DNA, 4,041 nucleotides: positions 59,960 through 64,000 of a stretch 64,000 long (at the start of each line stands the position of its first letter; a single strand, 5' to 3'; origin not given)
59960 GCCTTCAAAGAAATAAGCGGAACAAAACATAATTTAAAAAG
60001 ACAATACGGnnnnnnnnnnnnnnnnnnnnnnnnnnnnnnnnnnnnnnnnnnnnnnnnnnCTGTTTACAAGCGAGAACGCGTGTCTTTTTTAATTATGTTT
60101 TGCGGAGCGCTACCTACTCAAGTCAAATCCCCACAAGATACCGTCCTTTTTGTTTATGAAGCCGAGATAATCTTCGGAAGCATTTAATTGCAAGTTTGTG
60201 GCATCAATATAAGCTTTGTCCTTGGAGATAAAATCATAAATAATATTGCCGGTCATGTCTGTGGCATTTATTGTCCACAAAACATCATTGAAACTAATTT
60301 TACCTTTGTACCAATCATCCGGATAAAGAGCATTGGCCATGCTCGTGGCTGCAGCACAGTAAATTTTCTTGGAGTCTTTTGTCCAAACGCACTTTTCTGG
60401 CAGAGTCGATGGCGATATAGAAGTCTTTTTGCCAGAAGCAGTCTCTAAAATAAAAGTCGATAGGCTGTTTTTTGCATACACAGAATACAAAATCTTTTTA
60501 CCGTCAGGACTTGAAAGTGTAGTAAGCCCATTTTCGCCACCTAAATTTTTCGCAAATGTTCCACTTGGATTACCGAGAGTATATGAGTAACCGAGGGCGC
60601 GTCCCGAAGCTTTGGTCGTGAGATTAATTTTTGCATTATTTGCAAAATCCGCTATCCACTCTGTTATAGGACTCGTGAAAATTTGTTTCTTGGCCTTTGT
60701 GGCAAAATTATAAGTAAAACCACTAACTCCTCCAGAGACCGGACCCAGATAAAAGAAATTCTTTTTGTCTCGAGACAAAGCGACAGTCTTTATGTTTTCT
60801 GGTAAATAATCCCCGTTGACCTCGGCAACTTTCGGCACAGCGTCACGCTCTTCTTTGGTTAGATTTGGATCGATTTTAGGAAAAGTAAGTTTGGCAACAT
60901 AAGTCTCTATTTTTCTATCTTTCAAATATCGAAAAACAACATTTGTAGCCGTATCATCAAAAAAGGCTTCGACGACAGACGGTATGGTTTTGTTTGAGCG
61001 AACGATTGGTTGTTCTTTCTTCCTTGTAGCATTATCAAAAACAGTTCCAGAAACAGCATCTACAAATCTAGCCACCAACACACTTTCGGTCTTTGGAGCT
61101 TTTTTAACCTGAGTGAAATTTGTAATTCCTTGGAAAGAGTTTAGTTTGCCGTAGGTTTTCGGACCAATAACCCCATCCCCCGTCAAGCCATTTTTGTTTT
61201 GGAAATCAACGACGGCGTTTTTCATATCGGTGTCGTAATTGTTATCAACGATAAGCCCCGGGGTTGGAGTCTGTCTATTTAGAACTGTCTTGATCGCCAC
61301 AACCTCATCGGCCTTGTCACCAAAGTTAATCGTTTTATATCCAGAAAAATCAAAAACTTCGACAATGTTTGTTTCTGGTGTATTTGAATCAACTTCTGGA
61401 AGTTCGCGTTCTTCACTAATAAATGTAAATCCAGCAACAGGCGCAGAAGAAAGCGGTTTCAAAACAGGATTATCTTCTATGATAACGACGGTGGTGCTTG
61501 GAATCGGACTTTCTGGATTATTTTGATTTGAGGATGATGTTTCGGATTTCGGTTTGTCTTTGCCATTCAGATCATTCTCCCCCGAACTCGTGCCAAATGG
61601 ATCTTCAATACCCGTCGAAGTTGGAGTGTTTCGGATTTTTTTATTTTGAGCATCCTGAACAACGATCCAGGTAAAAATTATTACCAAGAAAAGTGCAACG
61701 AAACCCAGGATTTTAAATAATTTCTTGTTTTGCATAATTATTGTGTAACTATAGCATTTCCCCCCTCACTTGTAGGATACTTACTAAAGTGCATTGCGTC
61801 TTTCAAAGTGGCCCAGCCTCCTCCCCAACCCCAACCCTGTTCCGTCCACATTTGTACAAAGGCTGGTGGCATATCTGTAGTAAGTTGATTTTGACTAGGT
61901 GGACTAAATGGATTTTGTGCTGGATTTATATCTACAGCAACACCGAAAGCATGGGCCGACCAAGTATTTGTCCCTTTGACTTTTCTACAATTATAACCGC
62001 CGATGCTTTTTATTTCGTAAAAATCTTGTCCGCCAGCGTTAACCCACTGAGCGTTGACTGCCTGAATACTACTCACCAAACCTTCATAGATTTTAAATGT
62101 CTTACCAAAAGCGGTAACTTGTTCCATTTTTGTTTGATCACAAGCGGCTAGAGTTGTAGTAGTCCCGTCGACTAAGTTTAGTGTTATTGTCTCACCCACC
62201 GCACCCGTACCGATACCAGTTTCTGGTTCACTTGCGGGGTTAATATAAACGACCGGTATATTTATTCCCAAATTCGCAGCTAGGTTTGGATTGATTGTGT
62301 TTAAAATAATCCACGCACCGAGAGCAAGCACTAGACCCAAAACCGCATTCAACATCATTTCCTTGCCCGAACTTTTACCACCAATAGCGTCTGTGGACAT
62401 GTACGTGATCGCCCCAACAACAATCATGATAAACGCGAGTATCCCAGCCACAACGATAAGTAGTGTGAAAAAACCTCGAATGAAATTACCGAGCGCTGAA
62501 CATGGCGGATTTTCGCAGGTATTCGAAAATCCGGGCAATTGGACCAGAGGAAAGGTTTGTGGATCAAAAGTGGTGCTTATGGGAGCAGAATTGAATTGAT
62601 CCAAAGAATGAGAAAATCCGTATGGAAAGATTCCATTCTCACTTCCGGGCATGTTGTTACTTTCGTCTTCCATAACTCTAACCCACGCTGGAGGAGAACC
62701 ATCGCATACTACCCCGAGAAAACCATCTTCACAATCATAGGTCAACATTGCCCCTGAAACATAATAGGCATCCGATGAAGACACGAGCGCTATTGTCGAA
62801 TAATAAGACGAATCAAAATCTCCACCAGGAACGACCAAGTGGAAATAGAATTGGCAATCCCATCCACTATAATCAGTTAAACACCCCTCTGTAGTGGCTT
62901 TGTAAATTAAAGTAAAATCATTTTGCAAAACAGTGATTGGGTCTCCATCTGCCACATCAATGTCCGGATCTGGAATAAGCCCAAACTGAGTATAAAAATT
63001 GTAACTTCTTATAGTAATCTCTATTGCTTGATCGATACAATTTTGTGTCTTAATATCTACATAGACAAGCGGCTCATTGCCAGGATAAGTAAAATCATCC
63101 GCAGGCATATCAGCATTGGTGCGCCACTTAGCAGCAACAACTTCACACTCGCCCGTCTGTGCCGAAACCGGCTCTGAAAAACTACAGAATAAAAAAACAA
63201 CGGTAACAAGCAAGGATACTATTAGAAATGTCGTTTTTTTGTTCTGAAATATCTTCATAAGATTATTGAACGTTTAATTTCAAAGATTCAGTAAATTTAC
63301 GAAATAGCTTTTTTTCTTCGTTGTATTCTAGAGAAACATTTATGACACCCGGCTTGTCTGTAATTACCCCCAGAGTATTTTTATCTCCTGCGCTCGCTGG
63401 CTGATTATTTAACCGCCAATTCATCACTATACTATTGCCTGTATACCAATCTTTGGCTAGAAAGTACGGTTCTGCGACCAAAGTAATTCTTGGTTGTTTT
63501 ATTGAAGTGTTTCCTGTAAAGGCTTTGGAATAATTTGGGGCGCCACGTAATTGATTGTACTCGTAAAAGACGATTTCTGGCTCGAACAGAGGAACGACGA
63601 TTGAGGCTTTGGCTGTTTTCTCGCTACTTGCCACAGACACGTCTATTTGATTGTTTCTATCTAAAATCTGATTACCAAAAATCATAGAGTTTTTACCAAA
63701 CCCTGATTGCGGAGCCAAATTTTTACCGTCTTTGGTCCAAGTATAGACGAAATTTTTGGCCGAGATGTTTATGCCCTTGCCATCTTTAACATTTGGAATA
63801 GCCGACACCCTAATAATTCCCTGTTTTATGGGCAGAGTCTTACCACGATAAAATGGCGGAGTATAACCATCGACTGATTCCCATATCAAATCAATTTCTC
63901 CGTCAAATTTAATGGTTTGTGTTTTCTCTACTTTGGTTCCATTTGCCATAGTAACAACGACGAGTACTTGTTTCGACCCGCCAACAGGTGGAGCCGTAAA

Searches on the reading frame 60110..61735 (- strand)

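Call 51: search_protein_families(library=pfam, proteins=[window:60110-61735:-], max_evalue=0.01)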
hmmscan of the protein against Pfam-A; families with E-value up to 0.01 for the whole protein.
window:60110-61735:- (541 aa): 1 family
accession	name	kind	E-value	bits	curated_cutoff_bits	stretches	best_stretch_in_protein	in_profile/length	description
PF01471.23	PG_binding_1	-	1.6e-09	38.2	23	1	143-198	3-57/57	Putative peptidoglycan binding domain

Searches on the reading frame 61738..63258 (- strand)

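Call 51: search_protein_families(library=pfam, proteins=[window:61738-63258:-], max_evalue=0.01)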
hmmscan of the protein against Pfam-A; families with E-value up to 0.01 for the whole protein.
window:61738-63258:- (506 aa): 3 families
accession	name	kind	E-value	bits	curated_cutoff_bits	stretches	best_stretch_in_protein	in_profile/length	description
PF13539.11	Peptidase_M15_4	-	2.4e-17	63.7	25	1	429-492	2-69/70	D-alanyl-D-alanine carboxypeptidase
PF06904.17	Extensin-like_C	-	2.4e-05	25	25.4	1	410-445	74-111/176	Extensin-like protein C-terminus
PF18895.5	T4SS_pilin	-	6.9e-05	23.3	26.6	1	256-322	5-71/71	Type IV secretion system pilin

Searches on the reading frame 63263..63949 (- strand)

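Call 51: search_protein_families(library=pfam, proteins=[window:63263-63949:-], max_evalue=0.01)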
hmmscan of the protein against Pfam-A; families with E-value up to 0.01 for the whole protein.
window:63263-63949:- (228 aa): 1 family
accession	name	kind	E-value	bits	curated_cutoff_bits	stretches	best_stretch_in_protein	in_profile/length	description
PF19898.4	DUF6371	-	0.0069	16.6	27.7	1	67-120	67-114/150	Domain of unknown function (DUF6371)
